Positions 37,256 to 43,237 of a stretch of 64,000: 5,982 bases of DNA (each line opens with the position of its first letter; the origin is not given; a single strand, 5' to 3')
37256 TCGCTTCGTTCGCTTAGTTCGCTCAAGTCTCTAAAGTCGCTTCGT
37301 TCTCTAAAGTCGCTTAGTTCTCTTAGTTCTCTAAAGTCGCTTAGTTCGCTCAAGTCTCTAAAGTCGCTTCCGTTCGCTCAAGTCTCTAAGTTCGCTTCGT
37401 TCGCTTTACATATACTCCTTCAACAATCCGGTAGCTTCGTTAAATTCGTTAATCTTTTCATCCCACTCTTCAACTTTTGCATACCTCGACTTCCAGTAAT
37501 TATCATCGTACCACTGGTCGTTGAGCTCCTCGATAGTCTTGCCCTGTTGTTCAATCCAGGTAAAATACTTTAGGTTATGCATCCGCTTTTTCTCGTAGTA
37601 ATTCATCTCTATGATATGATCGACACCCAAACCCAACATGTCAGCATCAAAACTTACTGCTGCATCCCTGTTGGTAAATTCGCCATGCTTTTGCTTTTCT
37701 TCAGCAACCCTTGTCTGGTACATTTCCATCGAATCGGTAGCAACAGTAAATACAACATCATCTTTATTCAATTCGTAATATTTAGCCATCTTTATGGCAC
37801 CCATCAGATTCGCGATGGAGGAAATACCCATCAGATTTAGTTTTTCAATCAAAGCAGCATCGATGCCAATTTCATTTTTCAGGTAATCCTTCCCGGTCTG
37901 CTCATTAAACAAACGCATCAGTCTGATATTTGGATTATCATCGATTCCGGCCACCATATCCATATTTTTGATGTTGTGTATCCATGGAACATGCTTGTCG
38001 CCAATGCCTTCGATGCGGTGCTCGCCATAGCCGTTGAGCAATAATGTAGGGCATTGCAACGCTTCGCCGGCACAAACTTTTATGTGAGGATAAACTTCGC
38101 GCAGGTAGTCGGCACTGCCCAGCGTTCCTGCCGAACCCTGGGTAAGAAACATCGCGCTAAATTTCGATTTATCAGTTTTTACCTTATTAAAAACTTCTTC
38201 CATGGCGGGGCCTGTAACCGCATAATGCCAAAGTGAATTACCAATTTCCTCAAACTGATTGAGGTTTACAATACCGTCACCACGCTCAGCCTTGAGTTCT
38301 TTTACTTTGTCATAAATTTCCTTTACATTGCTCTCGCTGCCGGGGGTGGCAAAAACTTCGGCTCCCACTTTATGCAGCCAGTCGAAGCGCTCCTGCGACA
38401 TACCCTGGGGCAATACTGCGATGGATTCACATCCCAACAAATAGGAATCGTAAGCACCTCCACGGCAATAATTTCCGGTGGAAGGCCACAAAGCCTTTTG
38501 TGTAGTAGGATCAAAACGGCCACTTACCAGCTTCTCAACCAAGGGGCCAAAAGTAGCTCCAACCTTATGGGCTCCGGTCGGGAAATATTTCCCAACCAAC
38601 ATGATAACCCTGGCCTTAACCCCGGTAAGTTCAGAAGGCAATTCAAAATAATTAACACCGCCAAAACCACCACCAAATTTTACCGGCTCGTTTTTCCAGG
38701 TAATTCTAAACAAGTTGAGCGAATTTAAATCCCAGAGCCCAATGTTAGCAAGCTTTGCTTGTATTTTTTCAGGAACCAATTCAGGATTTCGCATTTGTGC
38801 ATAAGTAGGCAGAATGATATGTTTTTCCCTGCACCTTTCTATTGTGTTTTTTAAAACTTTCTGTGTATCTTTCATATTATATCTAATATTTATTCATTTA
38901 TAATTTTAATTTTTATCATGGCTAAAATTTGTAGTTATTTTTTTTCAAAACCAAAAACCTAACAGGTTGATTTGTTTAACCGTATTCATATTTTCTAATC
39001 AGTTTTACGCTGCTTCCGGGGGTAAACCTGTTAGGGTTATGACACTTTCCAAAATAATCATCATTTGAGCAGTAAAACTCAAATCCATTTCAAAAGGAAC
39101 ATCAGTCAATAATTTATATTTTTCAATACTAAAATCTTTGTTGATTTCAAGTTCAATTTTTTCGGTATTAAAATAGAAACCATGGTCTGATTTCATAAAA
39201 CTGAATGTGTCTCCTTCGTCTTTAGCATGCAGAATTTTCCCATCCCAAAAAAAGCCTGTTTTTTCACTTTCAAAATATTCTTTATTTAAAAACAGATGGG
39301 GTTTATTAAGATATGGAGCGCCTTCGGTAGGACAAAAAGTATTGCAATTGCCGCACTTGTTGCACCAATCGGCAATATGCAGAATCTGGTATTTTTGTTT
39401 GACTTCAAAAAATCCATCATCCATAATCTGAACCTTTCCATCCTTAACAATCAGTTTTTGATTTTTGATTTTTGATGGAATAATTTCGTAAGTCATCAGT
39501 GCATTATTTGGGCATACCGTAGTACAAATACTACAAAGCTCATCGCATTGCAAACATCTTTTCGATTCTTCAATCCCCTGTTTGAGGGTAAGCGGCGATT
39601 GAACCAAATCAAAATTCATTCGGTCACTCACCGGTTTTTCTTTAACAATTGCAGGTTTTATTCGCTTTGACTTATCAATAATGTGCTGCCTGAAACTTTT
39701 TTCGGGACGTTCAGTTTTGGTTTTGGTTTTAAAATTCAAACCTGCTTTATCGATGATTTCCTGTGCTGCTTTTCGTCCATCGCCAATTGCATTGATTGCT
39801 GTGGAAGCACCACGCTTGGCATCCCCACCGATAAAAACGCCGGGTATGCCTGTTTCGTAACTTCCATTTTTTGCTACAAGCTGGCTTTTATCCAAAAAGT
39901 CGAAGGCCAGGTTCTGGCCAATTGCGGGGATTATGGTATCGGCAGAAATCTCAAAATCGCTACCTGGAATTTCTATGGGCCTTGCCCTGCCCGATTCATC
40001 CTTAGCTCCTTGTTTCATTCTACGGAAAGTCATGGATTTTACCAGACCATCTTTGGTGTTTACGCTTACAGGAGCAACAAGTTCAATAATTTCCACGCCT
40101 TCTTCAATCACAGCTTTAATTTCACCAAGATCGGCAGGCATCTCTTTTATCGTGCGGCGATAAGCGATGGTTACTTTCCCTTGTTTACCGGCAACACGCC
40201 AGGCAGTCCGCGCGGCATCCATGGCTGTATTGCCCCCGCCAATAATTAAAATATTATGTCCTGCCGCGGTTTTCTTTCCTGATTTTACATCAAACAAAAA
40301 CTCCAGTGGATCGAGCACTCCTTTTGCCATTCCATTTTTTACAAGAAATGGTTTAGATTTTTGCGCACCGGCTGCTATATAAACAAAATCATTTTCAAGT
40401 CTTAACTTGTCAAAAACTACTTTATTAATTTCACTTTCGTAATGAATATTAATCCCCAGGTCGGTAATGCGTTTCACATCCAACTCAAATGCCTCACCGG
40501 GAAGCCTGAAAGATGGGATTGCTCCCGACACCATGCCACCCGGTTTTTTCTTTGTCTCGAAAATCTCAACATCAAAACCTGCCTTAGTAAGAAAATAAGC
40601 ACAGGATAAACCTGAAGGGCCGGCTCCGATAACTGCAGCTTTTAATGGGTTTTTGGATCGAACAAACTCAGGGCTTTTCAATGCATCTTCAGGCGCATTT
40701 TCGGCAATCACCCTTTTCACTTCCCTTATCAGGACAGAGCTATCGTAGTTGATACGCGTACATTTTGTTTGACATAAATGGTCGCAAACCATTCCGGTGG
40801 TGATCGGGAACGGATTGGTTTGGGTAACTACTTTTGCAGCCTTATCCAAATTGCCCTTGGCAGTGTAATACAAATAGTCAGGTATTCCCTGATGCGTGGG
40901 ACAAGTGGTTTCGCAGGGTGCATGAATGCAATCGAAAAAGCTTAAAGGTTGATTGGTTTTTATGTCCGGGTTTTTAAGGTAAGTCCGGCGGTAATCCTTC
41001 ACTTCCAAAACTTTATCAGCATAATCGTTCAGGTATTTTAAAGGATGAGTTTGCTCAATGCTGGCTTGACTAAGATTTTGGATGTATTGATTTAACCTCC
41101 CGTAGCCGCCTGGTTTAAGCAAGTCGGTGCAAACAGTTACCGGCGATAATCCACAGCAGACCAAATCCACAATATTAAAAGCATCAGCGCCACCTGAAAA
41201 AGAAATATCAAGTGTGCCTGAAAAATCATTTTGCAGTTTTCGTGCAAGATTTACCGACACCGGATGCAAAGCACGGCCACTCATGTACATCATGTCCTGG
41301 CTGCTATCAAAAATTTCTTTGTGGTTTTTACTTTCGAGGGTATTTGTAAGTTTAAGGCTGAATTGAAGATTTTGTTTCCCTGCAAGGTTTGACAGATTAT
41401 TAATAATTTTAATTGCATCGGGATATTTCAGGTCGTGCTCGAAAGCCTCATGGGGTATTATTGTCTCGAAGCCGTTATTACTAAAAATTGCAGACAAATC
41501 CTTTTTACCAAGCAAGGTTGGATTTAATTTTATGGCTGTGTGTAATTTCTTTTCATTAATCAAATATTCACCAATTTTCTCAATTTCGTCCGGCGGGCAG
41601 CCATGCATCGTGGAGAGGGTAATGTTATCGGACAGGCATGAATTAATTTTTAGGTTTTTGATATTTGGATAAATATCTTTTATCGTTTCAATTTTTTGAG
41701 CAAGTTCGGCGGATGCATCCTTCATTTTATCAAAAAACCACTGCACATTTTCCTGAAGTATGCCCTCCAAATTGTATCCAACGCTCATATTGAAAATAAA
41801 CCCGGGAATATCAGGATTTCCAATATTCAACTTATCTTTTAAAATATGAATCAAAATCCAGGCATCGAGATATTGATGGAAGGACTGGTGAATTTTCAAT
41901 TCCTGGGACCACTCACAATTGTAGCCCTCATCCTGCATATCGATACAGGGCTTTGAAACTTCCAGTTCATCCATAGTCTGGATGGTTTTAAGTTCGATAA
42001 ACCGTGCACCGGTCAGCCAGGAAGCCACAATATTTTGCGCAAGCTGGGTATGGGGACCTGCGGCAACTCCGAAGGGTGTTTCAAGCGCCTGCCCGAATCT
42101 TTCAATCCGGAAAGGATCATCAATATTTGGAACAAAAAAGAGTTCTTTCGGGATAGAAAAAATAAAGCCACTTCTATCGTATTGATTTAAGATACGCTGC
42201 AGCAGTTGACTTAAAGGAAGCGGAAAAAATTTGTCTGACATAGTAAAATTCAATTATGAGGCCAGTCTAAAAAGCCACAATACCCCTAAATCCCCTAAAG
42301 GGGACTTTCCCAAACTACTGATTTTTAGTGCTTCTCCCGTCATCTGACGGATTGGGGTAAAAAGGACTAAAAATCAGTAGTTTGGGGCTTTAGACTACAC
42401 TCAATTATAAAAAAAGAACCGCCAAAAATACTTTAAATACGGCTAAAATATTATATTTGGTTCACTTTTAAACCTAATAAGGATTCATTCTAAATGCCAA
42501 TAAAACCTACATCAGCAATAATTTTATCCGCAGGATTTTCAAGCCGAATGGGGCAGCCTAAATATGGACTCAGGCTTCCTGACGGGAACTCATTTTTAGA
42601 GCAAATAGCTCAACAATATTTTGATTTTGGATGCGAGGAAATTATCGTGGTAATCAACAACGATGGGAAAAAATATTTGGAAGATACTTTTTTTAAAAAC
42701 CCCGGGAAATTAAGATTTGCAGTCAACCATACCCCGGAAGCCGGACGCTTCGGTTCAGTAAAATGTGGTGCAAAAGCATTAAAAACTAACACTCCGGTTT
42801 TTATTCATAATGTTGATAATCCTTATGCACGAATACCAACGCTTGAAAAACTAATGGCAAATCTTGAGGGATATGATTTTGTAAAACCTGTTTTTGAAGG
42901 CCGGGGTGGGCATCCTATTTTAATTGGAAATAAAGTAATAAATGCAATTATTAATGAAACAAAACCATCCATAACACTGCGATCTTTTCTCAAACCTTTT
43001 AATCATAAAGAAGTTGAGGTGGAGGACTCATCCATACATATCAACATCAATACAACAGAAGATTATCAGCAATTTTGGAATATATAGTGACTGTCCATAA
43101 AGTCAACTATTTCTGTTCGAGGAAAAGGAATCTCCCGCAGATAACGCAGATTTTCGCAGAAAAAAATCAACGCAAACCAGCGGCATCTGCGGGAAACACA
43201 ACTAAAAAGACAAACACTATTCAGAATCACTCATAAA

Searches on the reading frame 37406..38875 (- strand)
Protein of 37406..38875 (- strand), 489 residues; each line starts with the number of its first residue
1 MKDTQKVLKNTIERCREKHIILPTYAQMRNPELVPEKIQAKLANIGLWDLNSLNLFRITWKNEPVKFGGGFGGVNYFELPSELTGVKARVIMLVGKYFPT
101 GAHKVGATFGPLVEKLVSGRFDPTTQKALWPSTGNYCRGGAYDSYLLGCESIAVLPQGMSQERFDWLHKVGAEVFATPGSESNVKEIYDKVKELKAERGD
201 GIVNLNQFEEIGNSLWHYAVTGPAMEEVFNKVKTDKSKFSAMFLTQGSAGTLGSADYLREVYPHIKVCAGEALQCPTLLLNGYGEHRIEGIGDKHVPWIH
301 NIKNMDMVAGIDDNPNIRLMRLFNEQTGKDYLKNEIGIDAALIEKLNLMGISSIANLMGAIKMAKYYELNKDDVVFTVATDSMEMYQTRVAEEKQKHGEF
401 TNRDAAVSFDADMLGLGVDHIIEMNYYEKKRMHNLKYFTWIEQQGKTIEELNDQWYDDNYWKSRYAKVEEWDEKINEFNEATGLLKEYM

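Call 72: search_protein_families(library=pfam, proteins=[window:37406-38875:-], max_evalue=0.00001)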
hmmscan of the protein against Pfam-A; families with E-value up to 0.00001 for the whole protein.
window:37406-38875:- (489 aa): 1 family
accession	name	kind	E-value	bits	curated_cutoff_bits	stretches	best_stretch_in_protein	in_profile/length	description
PF00291.31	PALP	-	9.2e-16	58.5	35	1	99-324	33-257/295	Pyridoxal-phosphate dependent enzyme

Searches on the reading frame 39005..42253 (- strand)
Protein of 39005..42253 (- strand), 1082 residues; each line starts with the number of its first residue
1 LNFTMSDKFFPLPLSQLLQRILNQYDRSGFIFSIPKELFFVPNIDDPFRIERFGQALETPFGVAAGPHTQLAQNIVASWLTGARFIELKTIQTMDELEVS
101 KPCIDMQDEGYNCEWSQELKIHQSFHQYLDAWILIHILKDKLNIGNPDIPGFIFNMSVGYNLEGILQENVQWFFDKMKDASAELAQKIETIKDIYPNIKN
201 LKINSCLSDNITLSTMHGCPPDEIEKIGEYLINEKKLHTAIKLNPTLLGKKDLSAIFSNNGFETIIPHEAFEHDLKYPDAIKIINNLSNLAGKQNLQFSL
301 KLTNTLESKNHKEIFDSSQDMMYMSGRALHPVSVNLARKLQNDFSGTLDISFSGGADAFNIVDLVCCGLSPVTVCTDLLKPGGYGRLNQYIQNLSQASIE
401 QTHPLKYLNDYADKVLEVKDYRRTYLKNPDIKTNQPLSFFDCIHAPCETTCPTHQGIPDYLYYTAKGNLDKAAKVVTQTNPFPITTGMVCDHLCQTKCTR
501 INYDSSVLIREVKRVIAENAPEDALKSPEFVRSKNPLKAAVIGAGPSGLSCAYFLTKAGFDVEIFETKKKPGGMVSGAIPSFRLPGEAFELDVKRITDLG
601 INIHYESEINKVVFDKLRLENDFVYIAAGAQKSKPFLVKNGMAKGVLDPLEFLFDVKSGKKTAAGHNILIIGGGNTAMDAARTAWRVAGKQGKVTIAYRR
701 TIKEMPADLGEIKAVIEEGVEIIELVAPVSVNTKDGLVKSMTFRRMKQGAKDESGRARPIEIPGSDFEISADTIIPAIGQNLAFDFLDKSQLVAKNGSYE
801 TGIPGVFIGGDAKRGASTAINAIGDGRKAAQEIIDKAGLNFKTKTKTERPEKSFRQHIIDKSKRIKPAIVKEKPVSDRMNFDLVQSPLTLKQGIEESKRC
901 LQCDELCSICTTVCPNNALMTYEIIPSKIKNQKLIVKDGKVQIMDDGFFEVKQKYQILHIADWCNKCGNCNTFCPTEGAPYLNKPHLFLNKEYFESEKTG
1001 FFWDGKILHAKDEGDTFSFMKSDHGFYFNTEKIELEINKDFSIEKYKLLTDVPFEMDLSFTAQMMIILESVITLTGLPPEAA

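Call 72: search_protein_families(library=pfam, proteins=[window:39005-42253:-], max_evalue=0.00001)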
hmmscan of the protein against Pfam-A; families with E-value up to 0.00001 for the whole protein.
window:39005-42253:- (1082 aa): 7 families
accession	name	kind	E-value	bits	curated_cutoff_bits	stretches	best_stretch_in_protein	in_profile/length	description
PF14691.11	Fer4_20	-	1.7e-21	76.5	25.8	1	441-522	26-110/113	Dihydroprymidine dehydrogenase domain II, 4Fe-4S cluster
PF07992.20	Pyr_redox_2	-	1.3e-19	71.2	26.1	1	539-826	3-291/291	Pyridine nucleotide-disulphide oxidoreductase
PF13450.12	NAD_binding_8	-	5.3e-11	43.1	21.9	1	541-589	1-45/68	NAD(P)-binding Rossmann-like domain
PF00070.33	Pyr_redox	-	1.9e-09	38.3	22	0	538-613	1-67/82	Pyridine nucleotide-disulphide oxidoreductase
PF13738.12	Pyr_redox_3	-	2.4e-09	37.3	30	0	604-723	108-221/305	Pyridine nucleotide-disulphide oxidoreductase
PF01593.30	Amino_oxidase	-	2.2e-06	27.7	19.8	0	547-598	2-49/443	Flavin containing amine oxidoreductase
PF01946.23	Thi4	-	7e-06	25.9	26.2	0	540-575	21-57/235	Thi4 family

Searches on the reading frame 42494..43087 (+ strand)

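Call 72: search_protein_families(library=pfam, proteins=[window:42494-43087:+], max_evalue=0.00001)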
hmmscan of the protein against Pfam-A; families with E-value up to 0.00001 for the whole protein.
window:42494-43087:+ (197 aa): 1 family
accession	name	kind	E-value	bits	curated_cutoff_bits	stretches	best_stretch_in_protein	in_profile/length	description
PF12804.13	NTP_transf_3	-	9.5e-25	88.1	27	1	8-153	1-142/160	MobA-like NTP transferase domain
